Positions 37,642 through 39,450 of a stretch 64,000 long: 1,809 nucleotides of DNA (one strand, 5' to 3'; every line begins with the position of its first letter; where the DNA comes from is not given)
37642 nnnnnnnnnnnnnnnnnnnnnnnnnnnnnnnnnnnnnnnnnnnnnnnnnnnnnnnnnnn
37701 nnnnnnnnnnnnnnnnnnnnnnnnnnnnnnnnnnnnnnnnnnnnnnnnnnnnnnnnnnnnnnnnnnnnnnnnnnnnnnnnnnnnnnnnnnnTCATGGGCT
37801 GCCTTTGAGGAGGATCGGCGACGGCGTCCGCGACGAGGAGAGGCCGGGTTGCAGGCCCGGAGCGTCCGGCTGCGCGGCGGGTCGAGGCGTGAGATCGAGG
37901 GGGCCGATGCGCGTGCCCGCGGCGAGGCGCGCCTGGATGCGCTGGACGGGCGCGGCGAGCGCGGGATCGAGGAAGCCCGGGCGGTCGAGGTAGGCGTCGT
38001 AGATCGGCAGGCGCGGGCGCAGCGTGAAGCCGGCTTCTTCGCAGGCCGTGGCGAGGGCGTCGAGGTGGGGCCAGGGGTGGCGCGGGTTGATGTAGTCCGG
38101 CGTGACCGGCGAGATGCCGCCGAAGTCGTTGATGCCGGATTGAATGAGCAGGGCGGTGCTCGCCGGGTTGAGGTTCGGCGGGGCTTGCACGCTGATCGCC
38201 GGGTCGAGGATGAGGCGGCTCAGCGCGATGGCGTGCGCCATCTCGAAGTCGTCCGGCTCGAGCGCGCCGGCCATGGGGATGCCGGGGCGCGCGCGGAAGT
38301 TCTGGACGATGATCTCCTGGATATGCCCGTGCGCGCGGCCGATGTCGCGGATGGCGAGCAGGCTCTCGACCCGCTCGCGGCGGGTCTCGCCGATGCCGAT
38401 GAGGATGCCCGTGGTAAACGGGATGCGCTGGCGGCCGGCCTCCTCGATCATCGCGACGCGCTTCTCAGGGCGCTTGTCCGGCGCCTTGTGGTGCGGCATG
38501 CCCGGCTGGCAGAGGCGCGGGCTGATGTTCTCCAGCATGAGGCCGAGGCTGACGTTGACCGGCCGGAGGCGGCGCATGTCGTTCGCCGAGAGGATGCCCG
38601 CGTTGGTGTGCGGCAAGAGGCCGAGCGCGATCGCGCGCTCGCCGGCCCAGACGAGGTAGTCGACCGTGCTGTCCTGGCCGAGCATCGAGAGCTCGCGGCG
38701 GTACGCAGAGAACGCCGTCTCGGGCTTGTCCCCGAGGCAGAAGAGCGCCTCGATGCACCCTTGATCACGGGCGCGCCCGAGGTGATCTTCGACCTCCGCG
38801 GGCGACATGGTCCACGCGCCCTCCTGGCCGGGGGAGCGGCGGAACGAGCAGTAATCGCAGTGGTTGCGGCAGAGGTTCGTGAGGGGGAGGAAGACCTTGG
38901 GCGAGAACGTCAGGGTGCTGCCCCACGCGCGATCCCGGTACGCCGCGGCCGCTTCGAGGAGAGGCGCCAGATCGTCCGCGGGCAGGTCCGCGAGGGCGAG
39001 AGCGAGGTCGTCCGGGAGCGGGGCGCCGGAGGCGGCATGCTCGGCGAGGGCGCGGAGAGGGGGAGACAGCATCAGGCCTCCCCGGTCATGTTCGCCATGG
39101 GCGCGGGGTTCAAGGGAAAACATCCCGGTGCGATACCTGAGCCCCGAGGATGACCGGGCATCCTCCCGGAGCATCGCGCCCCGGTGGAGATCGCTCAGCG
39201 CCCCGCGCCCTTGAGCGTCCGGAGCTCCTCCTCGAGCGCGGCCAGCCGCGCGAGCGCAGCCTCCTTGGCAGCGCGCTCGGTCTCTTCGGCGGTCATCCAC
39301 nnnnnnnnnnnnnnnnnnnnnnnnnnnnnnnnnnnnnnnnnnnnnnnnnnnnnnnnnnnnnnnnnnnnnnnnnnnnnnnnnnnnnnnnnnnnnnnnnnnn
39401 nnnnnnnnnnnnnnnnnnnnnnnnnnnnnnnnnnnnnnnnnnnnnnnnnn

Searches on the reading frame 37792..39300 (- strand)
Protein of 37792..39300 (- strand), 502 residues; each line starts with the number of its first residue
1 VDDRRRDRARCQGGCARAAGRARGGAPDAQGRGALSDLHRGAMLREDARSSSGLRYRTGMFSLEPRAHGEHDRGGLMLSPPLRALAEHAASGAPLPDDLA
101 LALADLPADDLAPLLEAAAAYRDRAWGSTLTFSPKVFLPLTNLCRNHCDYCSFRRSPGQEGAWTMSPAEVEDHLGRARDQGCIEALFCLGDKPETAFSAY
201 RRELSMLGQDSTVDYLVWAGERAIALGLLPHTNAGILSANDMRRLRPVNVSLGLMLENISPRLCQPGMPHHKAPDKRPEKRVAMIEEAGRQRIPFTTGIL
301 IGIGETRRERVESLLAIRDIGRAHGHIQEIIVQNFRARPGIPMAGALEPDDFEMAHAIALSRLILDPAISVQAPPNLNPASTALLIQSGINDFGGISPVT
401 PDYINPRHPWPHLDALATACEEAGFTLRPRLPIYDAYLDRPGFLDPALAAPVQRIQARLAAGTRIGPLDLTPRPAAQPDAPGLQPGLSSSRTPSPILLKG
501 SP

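Call 63: search_protein_families(library=pfam, proteins=[window:37792-39300:-], max_evalue=0.00001)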
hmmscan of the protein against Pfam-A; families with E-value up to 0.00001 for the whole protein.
window:37792-39300:- (502 aa): 1 family
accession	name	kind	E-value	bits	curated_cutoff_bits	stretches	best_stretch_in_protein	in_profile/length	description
PF04055.27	Radical_SAM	-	5.7e-13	49.8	29.5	1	139-314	2-163/166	Radical SAM superfamily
